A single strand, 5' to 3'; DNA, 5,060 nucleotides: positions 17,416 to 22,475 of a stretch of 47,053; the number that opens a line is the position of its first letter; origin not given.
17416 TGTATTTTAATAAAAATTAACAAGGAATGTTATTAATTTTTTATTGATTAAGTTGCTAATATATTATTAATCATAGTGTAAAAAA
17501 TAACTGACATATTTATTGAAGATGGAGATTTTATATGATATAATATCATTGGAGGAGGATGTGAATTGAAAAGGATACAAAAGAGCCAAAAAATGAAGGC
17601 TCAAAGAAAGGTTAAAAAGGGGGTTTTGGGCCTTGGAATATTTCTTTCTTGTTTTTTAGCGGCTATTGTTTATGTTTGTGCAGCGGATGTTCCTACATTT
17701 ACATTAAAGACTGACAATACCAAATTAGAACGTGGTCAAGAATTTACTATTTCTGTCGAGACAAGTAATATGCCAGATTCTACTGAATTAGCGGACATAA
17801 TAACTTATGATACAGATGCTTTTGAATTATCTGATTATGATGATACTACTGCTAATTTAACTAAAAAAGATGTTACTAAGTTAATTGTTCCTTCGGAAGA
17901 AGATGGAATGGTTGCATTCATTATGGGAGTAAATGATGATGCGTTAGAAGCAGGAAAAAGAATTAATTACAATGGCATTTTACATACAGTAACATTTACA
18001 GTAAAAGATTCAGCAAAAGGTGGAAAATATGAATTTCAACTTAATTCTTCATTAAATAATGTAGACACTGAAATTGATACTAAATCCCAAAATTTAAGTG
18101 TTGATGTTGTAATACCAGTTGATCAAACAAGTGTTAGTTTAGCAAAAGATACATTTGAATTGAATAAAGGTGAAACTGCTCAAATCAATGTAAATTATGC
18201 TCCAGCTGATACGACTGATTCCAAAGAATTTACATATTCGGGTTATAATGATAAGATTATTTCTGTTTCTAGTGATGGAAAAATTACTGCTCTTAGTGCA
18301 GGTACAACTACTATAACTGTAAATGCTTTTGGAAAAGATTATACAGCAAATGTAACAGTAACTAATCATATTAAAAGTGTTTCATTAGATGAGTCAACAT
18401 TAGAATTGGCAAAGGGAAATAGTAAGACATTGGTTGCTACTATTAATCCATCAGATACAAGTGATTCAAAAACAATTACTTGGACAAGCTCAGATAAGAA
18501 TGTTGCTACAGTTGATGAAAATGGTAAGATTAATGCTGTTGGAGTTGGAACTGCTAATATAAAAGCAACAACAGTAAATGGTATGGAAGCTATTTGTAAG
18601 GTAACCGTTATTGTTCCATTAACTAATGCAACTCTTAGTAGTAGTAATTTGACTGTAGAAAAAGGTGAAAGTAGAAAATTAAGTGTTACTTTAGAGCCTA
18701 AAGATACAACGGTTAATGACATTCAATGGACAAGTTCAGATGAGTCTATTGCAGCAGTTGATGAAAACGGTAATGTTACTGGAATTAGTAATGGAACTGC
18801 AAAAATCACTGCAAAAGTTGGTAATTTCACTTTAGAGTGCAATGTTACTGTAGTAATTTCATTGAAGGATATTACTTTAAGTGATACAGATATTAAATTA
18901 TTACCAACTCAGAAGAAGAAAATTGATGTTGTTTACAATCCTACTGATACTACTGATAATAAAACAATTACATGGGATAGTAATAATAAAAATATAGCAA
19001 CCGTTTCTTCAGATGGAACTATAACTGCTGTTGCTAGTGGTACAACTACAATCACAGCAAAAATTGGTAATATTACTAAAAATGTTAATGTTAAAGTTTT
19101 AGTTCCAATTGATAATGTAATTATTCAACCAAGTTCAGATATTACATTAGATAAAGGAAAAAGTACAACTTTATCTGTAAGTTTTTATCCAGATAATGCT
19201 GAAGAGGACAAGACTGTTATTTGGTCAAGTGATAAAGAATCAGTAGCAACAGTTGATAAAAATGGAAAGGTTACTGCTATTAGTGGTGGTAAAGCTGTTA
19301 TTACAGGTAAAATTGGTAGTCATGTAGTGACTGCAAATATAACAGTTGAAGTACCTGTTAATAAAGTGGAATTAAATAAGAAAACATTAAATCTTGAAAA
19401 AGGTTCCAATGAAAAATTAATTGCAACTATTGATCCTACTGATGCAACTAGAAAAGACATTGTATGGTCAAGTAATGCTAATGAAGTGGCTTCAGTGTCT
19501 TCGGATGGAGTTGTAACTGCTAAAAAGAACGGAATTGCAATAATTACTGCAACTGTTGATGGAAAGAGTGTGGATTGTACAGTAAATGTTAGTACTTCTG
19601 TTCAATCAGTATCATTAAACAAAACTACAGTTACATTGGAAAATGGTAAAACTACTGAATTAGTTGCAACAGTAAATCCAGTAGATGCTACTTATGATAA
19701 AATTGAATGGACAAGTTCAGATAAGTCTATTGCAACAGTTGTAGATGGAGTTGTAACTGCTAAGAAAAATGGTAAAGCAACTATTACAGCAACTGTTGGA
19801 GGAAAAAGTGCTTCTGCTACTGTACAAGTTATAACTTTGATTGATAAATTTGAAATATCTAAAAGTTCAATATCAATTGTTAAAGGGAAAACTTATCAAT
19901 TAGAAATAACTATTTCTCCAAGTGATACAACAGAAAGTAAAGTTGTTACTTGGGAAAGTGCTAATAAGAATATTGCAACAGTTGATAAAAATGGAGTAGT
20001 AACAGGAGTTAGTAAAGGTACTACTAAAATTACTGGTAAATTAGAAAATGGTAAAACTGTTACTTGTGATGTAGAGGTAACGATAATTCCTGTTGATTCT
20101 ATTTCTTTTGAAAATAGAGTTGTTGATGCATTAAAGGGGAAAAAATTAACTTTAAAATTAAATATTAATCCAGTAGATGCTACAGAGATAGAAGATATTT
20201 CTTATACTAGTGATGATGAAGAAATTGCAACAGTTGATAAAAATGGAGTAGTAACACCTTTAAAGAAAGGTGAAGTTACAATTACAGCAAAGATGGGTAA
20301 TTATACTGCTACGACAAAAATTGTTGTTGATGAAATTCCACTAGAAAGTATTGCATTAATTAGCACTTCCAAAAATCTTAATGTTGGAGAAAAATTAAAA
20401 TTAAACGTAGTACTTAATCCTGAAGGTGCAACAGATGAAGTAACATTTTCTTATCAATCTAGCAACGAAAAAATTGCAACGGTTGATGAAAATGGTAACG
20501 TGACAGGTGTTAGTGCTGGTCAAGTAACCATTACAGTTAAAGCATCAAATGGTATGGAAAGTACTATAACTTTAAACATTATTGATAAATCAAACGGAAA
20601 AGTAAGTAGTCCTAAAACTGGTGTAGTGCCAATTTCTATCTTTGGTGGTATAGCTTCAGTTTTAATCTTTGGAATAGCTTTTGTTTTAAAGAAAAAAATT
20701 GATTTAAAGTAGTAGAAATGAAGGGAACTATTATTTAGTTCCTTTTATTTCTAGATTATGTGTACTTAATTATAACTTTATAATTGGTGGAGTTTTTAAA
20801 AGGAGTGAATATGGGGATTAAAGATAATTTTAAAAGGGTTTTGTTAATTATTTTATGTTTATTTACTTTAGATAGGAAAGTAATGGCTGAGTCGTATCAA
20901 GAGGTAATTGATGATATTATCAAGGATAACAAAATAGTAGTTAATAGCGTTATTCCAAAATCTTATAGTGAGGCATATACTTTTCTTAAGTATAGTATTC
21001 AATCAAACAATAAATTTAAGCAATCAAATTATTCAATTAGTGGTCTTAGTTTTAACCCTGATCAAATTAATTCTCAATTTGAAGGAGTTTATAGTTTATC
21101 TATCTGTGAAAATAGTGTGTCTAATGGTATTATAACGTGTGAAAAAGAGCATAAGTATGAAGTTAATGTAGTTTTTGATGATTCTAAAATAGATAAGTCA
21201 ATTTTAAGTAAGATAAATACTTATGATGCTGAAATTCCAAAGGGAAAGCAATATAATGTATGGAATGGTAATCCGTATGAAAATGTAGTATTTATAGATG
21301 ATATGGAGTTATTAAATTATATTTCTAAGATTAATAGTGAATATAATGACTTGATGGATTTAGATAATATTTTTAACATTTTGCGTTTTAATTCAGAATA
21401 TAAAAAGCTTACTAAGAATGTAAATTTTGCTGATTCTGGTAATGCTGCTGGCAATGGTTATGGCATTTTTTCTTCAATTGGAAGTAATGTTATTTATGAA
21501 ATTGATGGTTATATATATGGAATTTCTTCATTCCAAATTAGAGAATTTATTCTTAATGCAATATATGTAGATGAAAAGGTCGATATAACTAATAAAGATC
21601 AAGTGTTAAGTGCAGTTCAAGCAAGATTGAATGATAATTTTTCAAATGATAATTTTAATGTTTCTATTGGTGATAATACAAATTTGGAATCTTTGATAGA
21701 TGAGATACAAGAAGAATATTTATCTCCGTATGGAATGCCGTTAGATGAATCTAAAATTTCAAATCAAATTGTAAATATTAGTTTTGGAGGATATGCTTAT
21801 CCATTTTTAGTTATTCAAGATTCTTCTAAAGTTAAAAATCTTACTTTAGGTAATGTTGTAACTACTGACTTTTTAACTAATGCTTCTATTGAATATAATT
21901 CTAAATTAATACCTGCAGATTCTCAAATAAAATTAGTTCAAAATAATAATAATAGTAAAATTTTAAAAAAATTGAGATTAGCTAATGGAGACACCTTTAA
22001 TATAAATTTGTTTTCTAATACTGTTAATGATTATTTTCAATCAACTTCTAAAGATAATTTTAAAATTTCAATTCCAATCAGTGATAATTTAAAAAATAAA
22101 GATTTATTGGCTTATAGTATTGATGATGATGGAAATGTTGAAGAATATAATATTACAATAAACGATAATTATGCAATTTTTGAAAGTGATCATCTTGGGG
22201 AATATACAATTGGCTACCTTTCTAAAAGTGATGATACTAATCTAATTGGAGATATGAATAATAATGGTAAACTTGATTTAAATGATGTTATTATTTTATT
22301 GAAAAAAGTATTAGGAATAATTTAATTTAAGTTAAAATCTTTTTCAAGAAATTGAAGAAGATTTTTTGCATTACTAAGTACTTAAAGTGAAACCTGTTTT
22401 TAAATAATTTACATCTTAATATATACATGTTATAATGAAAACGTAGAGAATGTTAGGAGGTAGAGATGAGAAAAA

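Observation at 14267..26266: ICE-borne, apparently non-cellulolytic cohesin-dockerin surface-assembly kit with its own sortase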

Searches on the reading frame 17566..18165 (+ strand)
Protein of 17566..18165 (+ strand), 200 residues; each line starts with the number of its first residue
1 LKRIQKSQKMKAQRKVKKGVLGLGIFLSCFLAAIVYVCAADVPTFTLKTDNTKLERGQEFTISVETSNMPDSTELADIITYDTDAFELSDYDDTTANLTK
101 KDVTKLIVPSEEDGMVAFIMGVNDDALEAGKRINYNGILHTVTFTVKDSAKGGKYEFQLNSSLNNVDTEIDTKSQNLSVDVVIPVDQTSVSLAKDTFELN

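Call 7: search_solved_structures(query=window:17566-18165:+, max_evalue=1, show_alignments=2)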
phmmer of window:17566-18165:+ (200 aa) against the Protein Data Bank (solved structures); distinct sequences matched with E-value up to 1: 5.
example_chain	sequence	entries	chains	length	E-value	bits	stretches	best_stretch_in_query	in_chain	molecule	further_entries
4ums_A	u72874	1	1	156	0.0012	21.9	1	54-159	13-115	CELLULOSOMAL ANCHORING SCAFFOLDIN B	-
5va6_A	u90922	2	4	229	0.021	17.9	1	59-158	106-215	Probable Histone-lysine N-methyltransferase ATXR5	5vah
5vbc_A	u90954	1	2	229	0.036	17.1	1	59-158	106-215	Probable Histone-lysine N-methyltransferase ATXR5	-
4o30_A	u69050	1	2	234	0.038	17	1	59-158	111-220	Histone-lysine N-methyltransferase ATXR6, putative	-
5vac_A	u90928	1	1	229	0.071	16.2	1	59-158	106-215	Probable Histone-lysine N-methyltransferase ATXR5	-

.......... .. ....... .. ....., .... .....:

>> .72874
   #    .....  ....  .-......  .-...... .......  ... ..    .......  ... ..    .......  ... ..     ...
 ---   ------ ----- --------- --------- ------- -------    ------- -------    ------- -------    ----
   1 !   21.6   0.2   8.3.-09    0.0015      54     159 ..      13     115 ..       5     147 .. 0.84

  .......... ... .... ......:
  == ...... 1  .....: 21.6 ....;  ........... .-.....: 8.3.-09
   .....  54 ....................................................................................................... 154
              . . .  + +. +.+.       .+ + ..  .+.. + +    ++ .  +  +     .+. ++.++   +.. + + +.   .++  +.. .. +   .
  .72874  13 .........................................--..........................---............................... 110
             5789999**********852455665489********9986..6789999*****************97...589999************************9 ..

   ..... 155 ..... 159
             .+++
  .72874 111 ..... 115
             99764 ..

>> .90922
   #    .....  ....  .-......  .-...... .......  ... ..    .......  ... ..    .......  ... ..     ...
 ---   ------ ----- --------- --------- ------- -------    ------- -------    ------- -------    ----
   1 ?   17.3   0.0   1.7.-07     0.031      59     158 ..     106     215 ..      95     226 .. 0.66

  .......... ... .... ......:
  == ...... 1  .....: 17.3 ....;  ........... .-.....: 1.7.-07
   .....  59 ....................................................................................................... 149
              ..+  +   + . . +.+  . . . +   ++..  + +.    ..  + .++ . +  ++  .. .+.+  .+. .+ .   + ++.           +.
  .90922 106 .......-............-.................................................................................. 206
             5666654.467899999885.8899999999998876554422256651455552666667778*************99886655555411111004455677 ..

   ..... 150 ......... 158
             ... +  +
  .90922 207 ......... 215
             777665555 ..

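Call 34: search_solved_structures(query=A3, max_evalue=1, show_alignments=1)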
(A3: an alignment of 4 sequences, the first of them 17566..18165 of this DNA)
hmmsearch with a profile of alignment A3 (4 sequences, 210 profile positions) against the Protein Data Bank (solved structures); distinct sequences matched with E-value up to 1: 25.
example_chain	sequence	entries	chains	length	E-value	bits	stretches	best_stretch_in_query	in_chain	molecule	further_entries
5lxv_A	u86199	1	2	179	1.3e-06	31.5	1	43-163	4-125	Scaffoldin C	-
3l8q_A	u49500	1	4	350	7.7e-06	29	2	45-102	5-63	Cellulosomal scaffoldin adaptor protein B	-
4ums_A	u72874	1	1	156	1.1e-05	28.4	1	57-195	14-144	CELLULOSOMAL ANCHORING SCAFFOLDIN B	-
5g5d_A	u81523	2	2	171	0.00019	24.4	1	45-92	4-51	CELLULOSOME ANCHORING PROTEIN COHESIN REGION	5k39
1qzn_A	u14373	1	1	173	0.002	21.1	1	41-102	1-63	cellulosomal scaffoldin adaptor protein B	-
1tyj_A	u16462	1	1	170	0.0029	20.5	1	52-171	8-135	cellulosomal scaffoldin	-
2y3n_A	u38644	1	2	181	0.0034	20.3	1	52-171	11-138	CELLULOSOMAL SCAFFOLDIN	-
1zv9_A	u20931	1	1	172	0.0042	20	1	44-102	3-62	Cellulosomal scaffoldin adaptor protein B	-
3bwz_A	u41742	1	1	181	0.0043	20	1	44-102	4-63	Cellulosomal scaffoldin adaptor protein B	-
3f2l_A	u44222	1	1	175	0.0043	20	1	44-102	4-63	Cellulosomal scaffoldin adaptor protein B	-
5n5p_A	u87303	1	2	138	0.018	18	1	141-193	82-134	Putative cellulosomal scaffoldin protein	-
4u3s_A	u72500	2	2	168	0.03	17.2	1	45-93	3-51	Cellulosomal scaffoldin adaptor protein B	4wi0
6kgc_A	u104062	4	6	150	0.031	17.2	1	58-194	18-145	Probably cellulosomal scaffolding protein, secreted cellulose-binding and cohesin domain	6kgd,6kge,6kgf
6kg8_A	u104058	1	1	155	0.031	17.2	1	57-194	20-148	Probably cellulosomal scaffolding protein, secreted cellulose-binding and cohesin domain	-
2jh2_A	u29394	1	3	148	0.043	16.7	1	56-102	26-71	O-GLCNACASE NAGJ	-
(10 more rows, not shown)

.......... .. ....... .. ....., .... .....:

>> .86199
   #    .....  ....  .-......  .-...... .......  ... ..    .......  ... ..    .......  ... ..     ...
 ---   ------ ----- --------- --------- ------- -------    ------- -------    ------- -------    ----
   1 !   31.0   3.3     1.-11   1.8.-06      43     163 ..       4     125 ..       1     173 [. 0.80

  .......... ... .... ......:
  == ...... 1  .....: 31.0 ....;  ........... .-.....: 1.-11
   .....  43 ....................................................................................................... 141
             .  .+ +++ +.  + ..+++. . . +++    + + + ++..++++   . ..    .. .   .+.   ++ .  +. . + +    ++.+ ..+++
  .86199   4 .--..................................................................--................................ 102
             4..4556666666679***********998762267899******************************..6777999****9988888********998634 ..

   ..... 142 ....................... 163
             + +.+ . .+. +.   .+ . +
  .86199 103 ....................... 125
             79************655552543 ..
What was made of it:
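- Checked: A profile of four orthologous N-termini hits solved cohesins (5LXV 1.3e-6, 3L8Q 7.7e-6, 4UMS 1.1e-5; call 34).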

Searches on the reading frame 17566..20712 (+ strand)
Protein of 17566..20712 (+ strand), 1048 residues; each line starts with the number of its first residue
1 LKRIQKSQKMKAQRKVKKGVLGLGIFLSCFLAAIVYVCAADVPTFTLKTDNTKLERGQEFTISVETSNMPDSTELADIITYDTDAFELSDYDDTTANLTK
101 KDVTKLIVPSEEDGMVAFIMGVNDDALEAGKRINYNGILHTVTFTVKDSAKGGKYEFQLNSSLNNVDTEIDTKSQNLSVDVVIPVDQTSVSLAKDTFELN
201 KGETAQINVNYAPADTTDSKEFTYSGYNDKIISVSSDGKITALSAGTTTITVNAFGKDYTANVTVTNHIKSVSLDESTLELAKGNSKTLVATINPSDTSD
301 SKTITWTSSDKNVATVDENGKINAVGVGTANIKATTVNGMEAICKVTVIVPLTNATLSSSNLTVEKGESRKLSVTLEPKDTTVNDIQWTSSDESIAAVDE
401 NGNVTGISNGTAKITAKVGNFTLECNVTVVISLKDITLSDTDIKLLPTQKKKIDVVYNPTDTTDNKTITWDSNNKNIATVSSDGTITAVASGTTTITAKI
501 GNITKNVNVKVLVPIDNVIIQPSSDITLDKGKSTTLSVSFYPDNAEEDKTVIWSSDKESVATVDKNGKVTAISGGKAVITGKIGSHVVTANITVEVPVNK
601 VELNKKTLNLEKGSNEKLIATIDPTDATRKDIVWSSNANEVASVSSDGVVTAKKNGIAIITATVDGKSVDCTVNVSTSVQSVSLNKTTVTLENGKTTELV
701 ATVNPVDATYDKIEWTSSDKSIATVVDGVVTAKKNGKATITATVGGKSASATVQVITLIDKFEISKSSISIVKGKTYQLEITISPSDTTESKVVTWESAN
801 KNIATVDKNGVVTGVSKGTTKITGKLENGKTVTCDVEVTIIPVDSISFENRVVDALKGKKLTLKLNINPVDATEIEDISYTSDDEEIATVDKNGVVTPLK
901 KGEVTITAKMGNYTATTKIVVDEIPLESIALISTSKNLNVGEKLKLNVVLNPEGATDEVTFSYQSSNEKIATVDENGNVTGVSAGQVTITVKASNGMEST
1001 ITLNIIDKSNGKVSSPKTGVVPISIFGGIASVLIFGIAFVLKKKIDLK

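Call 3: search_protein_families(library=pfam, proteins=[window:17566-20712:+], max_evalue=0.01)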
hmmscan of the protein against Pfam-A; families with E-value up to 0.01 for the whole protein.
window:17566-20712:+ (1048 aa): 7 families
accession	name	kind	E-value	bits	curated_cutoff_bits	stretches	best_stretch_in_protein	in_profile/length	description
PF02368.24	Big_2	-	2.1e-121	396.5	22.8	10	353-422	3-74/79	Bacterial Ig-like domain (group 2)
PF22359.2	Big-like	-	4e-44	149.1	27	5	395-429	12-46/48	Bacterial Ig-like domain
PF21764.3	Invasin_D4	-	2.4e-12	47.6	27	0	380-410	34-63/88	Invasin, domain 4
PF21461.3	HL_N-beta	-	1.8e-07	31.2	27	2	874-907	10-42/57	Hyaluronate lyase, N-terminal beta-sheet domain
PF07686.23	V-set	-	2.2e-06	28.3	26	0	359-442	3-86/109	Immunoglobulin V-set domain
PF22067.2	Cep192_D3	-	0.0029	18.1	27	0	418-465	28-75/99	Cep192 domain 3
PF12985.13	DUF3869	-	0.0061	17.2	24.5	1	958-1018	20-81/85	Domain of unknown function (DUF3869)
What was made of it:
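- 17566..20712 (+): p3, 1048 aa, anchoring scaffoldin: signal peptide, single N-terminal cohesin (about aa 43-186), ten Big_2 domains, then SPKTG, a hydrophobic segment and a KKK tail. Ten Big_2 stretches, E 2e-121 (call 3).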

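Call 23: search_protein_families(library=ncbifam, proteins=[window:17566-20712:+], max_evalue=0.01)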
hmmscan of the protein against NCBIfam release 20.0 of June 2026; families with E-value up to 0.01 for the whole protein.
window:17566-20712:+ (1048 aa): 1 family
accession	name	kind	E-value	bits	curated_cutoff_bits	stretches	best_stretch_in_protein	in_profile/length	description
NF002734.0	PRK02654.1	equivalog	0.0019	17.1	324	0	445-506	183-244/384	membrane protein insertase YidC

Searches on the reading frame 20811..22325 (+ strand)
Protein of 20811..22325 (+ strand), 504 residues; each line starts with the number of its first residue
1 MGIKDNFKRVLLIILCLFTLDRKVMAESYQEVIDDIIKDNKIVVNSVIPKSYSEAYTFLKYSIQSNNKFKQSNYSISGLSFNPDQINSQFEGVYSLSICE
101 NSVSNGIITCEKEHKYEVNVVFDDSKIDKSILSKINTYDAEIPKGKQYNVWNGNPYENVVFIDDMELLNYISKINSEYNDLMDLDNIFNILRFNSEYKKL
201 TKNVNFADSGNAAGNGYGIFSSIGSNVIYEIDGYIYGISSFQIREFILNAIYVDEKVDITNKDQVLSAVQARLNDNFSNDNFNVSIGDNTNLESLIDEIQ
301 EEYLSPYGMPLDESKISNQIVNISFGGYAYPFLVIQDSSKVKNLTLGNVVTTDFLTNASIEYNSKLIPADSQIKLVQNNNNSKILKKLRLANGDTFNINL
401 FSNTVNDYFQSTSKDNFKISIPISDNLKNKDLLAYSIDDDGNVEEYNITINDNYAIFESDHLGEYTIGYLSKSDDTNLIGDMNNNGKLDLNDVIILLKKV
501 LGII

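Call 3: search_protein_families(library=pfam, proteins=[window:20811-22325:+], max_evalue=0.01)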
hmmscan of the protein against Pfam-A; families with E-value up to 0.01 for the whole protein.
window:20811-22325:+ (504 aa): 0 families

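Call 23: search_protein_families(library=ncbifam, proteins=[window:20811-22325:+], max_evalue=0.01)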
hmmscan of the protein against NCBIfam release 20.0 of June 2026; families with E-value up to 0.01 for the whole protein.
window:20811-22325:+ (504 aa): 0 families

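Call 70: search_protein_representatives(protein=window:20901-22250:+)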
Query: 450 residues. Proteins with E-value up to 0.001 (for the whole library): 534; up to 1e-10: 368; up to 1e-30: 3. The best 150 are listed.
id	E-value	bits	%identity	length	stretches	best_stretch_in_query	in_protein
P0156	3.0e-113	395.6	50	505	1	2-441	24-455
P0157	4.4e-96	339.1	44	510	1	1-441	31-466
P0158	6.6e-31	124.3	36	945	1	83-438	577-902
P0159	5.9e-29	117.9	35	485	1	135-439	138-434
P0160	1.7e-27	113.1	30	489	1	83-438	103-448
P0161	6.1e-27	111.3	28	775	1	6-438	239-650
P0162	7.4e-27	111.0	31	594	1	61-439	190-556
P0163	9.8e-27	110.6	33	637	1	124-442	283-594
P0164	1.1e-26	110.5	30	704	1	125-440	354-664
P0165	1.2e-26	110.3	29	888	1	6-438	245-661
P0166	2.1e-26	109.5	28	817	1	109-439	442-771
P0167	8.8e-26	107.5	31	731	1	96-438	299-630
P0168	2.0e-25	106.3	30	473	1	77-447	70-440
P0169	2.9e-25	105.8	33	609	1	85-448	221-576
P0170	6.2e-25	104.7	32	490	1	124-443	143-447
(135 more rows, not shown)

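Call 72: search_protein_families(library=pfam, alignment_id=A6, max_evalue=0.001)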
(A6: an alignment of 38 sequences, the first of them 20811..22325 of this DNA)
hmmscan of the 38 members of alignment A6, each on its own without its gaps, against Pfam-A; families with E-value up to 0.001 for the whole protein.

A. member 1, window:20811-22325:+ (504 aa): 0 families

B. families by the number of members that match (of 38 scanned): 5 families
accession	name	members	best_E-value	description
PF19127.6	Choline_bind_3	1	1.8e-35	Choline-binding repeat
PF01473.26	Choline_bind_1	1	1.5e-32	Putative cell wall binding repeat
PF00395.25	SLH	1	8.2e-31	S-layer homology domain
PF19085.6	Choline_bind_2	1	4.7e-08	Choline-binding repeat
PF18890.5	FANCL_d2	1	0.00011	FANCL UBC-like domain 2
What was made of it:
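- Tried and rejected: Pfam scans of 38 members gave only anchor domains in single members (call 72).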

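Call 93: search_protein_families(library=phrogs, proteins=[window:20811-22325:+], max_evalue=0.001)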
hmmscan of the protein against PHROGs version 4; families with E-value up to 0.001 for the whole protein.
window:20811-22325:+ (504 aa): 0 families
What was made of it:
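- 20811..22325 (+): p4, 504 aa: signal peptide, passenger from an uncharacterised surface-protein family, and a single dockerin-like Ca-loop/helix repeat (half-dockerin). No Pfam, NCBIfam or PHROG hit (calls 3, 23, 93).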
